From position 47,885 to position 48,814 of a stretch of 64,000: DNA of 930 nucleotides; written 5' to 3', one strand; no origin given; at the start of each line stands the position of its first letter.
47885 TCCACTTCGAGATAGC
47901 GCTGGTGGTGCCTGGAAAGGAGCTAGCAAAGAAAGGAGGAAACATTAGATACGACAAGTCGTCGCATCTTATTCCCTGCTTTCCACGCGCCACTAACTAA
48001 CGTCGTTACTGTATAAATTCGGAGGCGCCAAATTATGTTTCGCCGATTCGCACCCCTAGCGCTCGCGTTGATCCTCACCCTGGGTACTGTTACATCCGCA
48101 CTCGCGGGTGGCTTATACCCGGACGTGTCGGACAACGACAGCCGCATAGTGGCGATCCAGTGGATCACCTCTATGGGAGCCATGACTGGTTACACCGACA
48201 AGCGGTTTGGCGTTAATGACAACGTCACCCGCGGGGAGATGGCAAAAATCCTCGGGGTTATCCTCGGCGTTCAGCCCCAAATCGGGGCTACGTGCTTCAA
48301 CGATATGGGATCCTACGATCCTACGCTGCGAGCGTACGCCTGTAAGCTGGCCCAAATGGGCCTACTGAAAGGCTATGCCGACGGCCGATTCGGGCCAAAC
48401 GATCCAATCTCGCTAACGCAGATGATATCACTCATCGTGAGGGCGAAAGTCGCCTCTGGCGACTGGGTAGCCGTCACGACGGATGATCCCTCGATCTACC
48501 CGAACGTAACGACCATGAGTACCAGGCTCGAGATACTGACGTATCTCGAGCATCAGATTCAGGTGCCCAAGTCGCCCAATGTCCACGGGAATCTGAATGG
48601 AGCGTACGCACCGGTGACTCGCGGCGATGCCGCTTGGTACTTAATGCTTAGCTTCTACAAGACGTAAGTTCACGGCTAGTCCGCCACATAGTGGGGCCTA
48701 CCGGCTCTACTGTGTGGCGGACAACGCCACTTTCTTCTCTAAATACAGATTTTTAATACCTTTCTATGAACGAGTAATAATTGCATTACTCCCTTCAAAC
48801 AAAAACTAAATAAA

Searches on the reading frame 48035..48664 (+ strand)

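Call 35: search_protein_families(library=pfam, proteins=[window:48035-48664:+], max_evalue=0.001)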
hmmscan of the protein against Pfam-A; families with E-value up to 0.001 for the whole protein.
window:48035-48664:+ (210 aa): 1 family
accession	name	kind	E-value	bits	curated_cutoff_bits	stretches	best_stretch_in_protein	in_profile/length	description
PF00395.25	SLH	-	3.4e-20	72.2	20.8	2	28-70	2-44/44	S-layer homology domain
